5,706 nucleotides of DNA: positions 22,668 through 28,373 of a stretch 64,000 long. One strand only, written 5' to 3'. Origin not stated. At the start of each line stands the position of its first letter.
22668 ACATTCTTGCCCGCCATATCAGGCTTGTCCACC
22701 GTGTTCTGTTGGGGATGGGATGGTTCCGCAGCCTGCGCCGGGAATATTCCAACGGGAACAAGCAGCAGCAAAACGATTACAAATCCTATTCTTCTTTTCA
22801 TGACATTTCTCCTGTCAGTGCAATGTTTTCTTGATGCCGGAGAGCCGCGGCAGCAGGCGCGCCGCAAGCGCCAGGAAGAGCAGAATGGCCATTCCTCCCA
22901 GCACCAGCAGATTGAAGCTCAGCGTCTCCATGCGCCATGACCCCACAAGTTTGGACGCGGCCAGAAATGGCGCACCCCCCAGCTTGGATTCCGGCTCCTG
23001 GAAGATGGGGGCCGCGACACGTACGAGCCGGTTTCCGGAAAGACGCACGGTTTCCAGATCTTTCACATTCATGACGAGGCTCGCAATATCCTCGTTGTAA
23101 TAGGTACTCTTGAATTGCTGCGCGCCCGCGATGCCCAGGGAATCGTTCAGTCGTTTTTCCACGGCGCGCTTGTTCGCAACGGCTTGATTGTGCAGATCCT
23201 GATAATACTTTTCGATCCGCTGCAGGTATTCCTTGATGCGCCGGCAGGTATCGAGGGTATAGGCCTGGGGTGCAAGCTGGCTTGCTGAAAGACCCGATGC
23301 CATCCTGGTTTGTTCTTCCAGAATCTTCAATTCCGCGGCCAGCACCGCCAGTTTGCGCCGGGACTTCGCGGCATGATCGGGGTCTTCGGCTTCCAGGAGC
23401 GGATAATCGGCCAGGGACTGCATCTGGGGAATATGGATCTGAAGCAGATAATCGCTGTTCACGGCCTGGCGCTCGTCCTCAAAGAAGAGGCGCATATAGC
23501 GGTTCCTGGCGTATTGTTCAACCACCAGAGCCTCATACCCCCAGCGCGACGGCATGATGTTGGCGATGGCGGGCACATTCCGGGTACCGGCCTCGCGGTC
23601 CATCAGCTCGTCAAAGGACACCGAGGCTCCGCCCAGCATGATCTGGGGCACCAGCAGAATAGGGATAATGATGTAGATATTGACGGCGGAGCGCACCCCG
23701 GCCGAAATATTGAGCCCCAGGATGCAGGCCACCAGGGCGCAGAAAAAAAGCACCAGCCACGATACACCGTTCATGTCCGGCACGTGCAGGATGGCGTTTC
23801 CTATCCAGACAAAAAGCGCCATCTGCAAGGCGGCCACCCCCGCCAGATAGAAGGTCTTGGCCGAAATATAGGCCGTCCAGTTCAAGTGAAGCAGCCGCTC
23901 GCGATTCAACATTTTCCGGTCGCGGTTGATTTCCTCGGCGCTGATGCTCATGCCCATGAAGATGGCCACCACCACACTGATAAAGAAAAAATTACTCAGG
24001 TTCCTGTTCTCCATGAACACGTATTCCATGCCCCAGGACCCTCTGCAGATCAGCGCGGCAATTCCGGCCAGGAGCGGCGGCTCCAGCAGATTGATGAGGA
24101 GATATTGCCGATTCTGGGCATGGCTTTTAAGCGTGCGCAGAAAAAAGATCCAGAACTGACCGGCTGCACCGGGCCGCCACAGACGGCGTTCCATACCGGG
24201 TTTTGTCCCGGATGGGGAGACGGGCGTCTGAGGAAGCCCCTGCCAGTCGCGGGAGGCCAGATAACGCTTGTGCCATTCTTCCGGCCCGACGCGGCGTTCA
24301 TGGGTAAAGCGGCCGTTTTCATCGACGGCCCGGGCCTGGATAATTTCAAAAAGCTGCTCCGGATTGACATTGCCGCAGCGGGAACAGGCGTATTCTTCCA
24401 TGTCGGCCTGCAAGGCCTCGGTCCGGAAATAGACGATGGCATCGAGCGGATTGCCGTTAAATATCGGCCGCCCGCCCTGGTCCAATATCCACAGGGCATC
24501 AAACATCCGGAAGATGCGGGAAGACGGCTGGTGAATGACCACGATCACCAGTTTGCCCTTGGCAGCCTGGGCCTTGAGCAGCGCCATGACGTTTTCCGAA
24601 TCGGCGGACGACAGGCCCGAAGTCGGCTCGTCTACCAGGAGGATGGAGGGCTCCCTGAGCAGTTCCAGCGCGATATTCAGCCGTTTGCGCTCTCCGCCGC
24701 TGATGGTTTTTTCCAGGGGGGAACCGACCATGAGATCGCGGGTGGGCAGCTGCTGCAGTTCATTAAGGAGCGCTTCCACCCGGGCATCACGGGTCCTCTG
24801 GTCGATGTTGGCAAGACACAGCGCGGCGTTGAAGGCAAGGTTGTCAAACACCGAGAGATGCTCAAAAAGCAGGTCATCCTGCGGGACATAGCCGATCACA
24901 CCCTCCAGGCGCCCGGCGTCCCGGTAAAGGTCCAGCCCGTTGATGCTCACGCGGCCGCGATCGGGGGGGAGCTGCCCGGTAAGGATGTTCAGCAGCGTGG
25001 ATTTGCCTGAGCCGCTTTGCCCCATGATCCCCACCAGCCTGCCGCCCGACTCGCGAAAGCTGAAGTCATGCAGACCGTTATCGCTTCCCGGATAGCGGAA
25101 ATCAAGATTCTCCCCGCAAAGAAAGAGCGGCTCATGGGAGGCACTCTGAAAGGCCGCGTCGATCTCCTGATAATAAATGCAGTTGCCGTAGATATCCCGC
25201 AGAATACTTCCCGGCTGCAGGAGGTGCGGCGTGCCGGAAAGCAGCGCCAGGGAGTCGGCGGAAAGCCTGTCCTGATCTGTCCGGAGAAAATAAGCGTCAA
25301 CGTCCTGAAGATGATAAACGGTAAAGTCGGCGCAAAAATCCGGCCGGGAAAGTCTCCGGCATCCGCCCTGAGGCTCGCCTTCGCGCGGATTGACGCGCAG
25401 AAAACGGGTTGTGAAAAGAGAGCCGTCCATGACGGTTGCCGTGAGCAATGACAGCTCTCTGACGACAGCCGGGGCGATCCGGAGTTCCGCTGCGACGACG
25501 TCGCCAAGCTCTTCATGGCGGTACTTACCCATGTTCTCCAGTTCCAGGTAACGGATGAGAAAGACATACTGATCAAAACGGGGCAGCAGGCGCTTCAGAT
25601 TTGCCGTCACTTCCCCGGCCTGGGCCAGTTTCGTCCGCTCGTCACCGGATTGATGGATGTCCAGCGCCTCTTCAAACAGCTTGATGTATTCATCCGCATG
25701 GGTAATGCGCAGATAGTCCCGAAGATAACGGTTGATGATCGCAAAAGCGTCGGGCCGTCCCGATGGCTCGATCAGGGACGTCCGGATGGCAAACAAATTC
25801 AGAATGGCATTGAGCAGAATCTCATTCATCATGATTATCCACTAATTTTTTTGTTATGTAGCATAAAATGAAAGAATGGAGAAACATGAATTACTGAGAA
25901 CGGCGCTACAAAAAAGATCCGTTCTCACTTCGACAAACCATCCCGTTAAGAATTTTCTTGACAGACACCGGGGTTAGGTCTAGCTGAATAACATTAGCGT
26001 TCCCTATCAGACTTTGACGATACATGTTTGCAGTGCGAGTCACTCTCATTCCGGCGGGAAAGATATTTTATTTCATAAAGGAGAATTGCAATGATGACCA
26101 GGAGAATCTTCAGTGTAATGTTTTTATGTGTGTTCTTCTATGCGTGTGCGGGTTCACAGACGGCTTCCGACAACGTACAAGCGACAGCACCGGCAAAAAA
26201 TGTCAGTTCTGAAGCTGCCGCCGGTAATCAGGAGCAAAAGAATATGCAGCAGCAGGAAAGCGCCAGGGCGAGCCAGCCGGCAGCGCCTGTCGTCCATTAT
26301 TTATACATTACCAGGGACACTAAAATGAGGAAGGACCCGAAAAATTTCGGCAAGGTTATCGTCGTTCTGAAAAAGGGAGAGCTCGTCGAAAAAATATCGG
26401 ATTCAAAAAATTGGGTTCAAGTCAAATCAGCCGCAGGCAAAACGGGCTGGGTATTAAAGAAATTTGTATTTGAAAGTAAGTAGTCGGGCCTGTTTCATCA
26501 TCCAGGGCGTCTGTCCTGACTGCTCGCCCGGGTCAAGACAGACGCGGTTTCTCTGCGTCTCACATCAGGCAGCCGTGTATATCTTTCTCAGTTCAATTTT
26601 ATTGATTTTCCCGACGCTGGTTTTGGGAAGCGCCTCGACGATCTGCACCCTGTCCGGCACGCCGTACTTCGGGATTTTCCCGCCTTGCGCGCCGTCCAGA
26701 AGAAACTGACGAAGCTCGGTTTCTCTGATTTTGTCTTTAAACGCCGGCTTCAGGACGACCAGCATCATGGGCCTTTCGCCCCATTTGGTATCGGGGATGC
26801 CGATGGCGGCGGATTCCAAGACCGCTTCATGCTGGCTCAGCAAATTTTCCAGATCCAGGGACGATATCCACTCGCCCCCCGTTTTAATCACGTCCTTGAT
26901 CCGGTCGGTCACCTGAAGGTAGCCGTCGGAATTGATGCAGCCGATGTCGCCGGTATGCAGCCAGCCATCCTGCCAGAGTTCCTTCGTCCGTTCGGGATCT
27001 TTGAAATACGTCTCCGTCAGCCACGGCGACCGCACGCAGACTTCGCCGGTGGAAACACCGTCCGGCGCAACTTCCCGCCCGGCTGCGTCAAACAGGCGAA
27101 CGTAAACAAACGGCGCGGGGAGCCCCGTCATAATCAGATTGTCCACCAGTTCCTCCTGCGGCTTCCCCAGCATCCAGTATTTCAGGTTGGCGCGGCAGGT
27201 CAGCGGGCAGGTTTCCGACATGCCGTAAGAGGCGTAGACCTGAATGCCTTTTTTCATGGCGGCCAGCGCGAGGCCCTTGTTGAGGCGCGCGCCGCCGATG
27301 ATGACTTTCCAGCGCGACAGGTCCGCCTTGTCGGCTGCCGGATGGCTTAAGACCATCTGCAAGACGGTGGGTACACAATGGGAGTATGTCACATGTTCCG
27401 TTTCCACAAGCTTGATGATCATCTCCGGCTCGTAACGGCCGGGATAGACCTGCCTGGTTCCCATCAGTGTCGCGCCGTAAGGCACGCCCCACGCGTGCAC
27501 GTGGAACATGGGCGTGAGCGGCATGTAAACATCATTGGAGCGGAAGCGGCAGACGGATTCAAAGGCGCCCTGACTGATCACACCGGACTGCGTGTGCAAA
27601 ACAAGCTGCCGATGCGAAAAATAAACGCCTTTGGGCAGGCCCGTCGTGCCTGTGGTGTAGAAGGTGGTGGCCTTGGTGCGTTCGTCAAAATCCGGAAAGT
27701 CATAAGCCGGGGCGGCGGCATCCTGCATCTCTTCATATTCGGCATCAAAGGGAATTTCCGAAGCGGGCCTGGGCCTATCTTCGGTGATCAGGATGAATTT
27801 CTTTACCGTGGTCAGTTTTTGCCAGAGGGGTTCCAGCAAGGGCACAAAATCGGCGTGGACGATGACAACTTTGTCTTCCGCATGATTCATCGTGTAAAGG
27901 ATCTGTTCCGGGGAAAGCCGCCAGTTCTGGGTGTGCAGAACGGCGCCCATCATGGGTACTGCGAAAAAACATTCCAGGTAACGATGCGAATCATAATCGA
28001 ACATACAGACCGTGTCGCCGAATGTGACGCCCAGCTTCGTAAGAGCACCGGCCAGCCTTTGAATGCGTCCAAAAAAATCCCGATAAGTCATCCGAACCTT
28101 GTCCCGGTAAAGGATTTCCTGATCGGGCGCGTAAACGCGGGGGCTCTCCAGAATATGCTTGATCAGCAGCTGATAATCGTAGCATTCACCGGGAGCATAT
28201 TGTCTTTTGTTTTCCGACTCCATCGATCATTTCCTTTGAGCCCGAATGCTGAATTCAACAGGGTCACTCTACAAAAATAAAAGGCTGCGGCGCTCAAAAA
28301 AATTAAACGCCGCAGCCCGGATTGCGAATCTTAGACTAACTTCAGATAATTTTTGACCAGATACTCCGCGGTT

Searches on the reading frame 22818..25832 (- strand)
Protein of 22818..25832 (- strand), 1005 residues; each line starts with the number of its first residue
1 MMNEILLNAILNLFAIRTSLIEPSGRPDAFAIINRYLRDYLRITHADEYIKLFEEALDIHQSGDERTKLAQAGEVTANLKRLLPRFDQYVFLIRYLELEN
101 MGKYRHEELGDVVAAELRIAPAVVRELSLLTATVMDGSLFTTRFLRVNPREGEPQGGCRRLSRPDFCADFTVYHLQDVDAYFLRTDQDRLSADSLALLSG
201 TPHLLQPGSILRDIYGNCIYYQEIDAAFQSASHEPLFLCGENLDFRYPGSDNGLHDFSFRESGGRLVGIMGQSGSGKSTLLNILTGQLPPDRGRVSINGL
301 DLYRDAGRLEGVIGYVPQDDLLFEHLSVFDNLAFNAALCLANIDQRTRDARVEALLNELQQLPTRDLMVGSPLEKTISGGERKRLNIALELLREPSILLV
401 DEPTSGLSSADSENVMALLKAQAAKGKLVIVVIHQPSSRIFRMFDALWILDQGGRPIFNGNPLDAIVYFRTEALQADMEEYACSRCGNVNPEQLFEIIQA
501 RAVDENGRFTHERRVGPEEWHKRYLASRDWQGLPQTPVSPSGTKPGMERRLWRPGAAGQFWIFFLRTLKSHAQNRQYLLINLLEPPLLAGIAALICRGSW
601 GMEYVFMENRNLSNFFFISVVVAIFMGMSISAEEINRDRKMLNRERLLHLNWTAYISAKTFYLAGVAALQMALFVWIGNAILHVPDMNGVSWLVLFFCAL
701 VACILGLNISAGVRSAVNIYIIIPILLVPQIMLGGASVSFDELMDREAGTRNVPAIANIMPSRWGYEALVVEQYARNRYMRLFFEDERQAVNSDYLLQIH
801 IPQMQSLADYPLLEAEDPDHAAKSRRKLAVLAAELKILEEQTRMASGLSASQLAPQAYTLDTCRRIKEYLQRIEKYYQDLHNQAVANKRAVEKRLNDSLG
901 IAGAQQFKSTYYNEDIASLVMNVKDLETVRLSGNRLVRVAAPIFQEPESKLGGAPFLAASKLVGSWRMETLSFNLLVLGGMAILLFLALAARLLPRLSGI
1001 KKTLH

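Call 51: search_protein_families(library=ncbifam, proteins=[window:22818-25832:-], max_evalue=1e-8)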
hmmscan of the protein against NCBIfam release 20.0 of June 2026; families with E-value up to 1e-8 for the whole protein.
window:22818-25832:- (1005 aa): 156 families (the best 25 are shown)
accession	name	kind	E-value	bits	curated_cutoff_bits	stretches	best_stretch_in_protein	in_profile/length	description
TIGR00955.1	3a01204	subfamily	1e-65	222.6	736.35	1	254-791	41-569/617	pigment precursor permease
TIGR02857.1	CydD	equivalog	1.6e-35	123.1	435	1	238-438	322-519/529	thiol reductant ABC exporter subunit CydD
TIGR00956.1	3a01205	subfamily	4.3e-34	117.4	1959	1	264-461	789-987/1394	pleiotropic drug resistance family protein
TIGR02673.1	FtsE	equivalog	4.7e-33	114.7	264.85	1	241-436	5-197/214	cell division ATP-binding protein FtsE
TIGR02868.1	CydC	equivalog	3e-32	112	329.05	1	234-436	331-530/530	thiol reductant ABC exporter subunit CydC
TIGR03375.1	type_I_sec_LssB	subfamily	5.1e-32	111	693.1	1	241-453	469-677/696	type I secretion system permease/ATPase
TIGR03608.1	L_ocin_972_ABC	subfamily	1.6e-30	106.1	254.85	1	254-437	14-195/206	putative bacteriocin export ABC transporter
TIGR01188.1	drrA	subfamily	1.1e-29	103.7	312.45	1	255-453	10-200/302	daunorubicin resistance ABC transporter, ATP-binding protein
TIGR04521.1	ECF_ATPase_2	equivalog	1.8e-27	96.1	330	1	248-464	15-231/279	energy-coupling factor transporter ATPase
TIGR02142.1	modC_ABC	equivalog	2.6e-27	96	285.05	1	256-453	15-208/353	molybdenum ABC transporter ATP-binding protein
TIGR03864.1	PQQ_ABC_ATP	hypoth_equivalog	4.5e-27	95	302.25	1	241-431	5-187/236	ABC transporter, ATP-binding subunit, PQQ-dependent alcohol dehydrogenase system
TIGR04406.1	LPS_export_lptB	equivalog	5.2e-27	94.7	240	1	241-463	5-220/239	LPS export ABC transporter ATP-binding protein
TIGR01842.1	type_I_sec_PrtD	subfamily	6.9e-27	94.2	510.15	1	241-454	320-530/544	type I secretion system permease/ATPase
NF008364.0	PRK11160.1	equivalog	7.6e-27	94.1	630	1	233-453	334-550/575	heme ABC transporter ATP-binding protein/permease CydC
TIGR00968.1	3a0106s01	subfamily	1.2e-26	93.7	342.75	1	249-453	11-207/237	sulfate ABC transporter ATP-binding protein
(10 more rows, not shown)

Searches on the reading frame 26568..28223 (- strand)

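Call 51: search_protein_families(library=ncbifam, proteins=[window:26568-28223:-], max_evalue=1e-8)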
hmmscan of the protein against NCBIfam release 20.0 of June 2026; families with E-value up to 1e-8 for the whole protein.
window:26568-28223:- (552 aa): 95 families (the best 25 are shown)
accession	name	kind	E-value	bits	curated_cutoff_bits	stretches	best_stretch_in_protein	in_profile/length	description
NF004837.0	PRK06187.1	subfamily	3.7e-186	619.5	476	1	15-550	4-523/531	long-chain-fatty-acid--CoA ligase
NF005426.0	PRK07008.1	equivalog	2.7e-132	442.2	822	1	12-549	7-535/545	3-(methylthio)propionyl-CoA ligase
NF004674.0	PRK06018.1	subfamily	5.6e-124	414.8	766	1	15-549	6-534/544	long-chain-fatty-acid--CoA ligase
NF006020.0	PRK08162.1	subfamily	1.3e-96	324.1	677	1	22-548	23-537/545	acyl-CoA synthetase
NF004143.0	PRK05620.1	equivalog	8e-88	295.2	852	1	42-548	36-554/576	long-chain fatty-acid--CoA ligase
NF006182.0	PRK08316.1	subfamily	4.8e-86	289.3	663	1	21-550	13-518/523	fatty acyl-CoA synthetase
NF005307.0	PRK06839.1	equivalog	8.3e-69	232.5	748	1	29-548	12-492/496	o-succinylbenzoate--CoA ligase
NF002966.0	PRK03640.1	equivalog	4.2e-68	230.1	556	2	137-548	95-479/483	o-succinylbenzoate--CoA ligase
NF005857.1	PRK07786.1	exception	4.9e-68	229.9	733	1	33-549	23-512/513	fatty-acid--CoA ligase FadD5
NF005676.0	PRK07470.1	equivalog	6e-66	223.2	774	1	23-547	24-527/544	acyl-CoA synthetase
NF009233.0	PRK12583.1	subfamily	1.8e-65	221.4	832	1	32-548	31-549/558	fatty acid CoA ligase family protein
NF005801.1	PRK07656.1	equivalog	6.4e-64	216.4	657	1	33-546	15-500/500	FadD3 family acyl-CoA ligase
NF004808.0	PRK06155.1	equivalog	6.3e-63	212.9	722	1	22-548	24-521/542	ATP-dependent acyl-CoA ligase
NF004797.0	PRK06145.1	equivalog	6.3e-63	212.8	850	1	33-549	16-495/499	acyl-CoA synthetase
NF052269.1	Staph_lig_FadD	equivalog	1.6e-61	208.2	650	1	43-549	26-493/499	long-chain-fatty-acid--CoA ligase FadD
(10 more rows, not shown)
